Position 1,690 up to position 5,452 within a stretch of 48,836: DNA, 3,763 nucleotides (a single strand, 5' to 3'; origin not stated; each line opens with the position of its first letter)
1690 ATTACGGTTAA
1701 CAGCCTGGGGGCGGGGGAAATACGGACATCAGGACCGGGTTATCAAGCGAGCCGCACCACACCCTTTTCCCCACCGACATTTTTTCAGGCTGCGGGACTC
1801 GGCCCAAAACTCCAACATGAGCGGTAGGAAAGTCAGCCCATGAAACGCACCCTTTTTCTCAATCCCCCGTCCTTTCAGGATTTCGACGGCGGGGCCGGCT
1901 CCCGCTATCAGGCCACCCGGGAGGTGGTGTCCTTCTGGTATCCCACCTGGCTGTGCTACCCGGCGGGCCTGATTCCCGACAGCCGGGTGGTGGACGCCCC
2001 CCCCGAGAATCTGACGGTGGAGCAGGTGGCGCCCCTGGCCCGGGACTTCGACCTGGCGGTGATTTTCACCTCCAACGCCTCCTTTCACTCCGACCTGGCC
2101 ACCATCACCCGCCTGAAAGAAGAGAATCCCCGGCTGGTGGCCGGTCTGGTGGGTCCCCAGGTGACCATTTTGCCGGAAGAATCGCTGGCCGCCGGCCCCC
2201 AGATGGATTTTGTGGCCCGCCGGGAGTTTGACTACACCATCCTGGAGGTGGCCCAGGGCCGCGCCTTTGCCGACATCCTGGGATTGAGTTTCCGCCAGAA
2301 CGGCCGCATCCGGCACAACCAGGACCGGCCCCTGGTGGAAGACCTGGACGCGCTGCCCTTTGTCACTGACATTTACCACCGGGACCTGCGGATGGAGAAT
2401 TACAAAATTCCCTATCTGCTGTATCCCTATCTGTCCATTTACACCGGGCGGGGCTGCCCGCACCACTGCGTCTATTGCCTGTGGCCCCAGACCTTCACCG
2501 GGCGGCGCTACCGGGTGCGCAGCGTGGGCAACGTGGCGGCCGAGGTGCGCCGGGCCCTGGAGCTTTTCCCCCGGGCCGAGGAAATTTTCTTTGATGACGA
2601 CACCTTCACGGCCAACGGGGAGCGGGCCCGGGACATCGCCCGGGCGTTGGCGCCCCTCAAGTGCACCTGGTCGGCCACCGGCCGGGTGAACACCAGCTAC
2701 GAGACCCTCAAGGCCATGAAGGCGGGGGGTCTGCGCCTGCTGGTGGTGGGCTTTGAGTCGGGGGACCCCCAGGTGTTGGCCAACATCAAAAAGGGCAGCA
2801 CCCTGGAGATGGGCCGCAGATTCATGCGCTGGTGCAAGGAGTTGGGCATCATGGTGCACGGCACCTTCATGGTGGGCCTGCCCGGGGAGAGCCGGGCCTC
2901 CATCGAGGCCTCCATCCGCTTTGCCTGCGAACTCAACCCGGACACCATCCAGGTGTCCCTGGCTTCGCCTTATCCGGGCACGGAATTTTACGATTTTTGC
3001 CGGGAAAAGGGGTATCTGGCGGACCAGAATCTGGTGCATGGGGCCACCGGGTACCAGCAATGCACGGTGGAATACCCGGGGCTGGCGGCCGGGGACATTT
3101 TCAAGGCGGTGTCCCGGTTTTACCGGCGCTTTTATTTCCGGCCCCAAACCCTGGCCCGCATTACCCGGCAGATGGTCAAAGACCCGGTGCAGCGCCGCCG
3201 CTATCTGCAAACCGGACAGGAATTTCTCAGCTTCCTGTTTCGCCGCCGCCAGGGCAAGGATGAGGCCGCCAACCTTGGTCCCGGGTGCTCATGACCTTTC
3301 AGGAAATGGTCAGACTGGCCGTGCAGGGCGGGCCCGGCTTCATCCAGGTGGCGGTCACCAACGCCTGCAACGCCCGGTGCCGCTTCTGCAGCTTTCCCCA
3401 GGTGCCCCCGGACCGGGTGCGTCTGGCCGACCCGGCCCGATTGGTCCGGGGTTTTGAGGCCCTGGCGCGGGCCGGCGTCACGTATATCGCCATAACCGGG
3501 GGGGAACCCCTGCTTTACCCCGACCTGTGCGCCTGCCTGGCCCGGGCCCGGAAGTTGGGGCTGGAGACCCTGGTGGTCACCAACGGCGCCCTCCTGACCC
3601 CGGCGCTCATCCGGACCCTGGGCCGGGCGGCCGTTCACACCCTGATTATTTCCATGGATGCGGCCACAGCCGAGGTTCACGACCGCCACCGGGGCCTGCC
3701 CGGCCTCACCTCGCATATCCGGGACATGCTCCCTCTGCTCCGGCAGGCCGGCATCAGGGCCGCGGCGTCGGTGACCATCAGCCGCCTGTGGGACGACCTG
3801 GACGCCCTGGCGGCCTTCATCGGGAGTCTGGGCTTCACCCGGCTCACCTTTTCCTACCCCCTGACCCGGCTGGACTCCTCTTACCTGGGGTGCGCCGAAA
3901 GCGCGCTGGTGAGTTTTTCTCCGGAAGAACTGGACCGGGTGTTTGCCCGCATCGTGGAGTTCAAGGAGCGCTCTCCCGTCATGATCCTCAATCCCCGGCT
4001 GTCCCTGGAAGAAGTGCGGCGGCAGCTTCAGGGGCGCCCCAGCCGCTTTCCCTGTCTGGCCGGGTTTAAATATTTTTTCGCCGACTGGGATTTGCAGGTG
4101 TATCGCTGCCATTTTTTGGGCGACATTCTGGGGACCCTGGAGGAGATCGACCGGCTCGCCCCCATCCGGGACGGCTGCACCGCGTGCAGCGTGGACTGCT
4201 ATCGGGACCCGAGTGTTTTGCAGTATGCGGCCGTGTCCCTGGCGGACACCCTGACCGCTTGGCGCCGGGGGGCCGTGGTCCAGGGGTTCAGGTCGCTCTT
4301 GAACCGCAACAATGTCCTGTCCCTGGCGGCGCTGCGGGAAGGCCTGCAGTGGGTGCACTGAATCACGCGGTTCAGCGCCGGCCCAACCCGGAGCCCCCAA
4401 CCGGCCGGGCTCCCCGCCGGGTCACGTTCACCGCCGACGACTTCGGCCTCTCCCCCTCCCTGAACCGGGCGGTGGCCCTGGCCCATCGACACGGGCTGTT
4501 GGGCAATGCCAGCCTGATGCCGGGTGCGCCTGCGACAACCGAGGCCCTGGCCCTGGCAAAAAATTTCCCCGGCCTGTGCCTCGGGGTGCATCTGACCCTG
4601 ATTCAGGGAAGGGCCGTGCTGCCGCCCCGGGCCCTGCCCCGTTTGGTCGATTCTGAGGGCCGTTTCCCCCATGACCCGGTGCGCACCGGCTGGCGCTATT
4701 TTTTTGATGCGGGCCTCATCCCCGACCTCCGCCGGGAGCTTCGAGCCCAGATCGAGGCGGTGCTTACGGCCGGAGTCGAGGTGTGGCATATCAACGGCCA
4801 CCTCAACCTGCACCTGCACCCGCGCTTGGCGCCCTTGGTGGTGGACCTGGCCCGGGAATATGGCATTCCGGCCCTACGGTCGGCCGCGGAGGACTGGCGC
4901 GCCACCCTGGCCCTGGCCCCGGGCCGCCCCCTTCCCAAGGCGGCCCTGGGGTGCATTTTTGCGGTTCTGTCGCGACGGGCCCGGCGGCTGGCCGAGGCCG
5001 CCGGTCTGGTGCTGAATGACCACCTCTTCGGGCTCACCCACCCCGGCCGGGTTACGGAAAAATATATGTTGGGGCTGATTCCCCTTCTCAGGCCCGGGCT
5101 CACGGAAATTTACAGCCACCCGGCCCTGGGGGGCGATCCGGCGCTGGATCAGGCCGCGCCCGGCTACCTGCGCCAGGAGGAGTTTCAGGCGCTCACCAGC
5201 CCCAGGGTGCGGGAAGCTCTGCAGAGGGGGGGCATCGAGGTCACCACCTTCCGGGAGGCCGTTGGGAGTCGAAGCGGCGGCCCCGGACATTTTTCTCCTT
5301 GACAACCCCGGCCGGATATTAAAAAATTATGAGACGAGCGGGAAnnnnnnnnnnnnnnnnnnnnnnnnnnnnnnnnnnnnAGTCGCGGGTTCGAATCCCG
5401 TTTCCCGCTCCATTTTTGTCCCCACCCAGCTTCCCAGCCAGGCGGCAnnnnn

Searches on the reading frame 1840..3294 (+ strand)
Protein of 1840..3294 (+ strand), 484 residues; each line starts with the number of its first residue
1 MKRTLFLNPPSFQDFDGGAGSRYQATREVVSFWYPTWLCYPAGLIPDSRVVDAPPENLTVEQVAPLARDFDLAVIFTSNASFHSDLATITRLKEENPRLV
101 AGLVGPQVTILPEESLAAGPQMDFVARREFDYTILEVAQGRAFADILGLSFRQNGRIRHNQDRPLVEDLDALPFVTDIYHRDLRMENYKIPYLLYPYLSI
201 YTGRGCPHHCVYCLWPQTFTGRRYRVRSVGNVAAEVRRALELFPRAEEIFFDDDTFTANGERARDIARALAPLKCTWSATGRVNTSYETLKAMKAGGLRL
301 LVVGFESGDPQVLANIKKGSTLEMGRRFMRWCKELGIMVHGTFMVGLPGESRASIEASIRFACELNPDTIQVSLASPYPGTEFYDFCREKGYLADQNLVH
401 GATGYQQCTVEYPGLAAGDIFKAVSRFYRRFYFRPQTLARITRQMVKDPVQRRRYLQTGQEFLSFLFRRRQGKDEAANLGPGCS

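Call 41: search_protein_families(library=pfam, proteins=[window:1840-3294:+], max_evalue=0.00001)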
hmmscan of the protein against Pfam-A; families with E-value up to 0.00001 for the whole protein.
window:1840-3294:+ (484 aa): 2 families
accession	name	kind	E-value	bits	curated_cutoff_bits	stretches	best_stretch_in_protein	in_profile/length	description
PF04055.27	Radical_SAM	-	2e-21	77.3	29.5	1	201-362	2-166/166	Radical SAM superfamily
PF02310.24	B12-binding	-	2.1e-07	31.2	32.1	1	28-137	7-120/121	B12 binding domain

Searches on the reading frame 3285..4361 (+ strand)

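Call 41: search_protein_families(library=pfam, proteins=[window:3285-4361:+], max_evalue=0.00001)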
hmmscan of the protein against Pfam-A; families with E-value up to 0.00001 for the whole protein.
window:3285-4361:+ (358 aa): 1 family
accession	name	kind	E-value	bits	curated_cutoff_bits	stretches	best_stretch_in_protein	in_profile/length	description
PF04055.27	Radical_SAM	-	1.7e-23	84.1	29.5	1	24-161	3-144/166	Radical SAM superfamily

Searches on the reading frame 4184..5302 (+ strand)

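Call 41: search_protein_families(library=pfam, proteins=[window:4184-5302:+], max_evalue=0.00001)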
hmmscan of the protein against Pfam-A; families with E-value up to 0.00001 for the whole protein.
window:4184-5302:+ (372 aa): 1 family
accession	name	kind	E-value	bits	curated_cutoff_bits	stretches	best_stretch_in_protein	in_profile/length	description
PF04794.17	YdjC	-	2.8e-64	218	29.7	1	79-348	1-266/266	YdjC-like protein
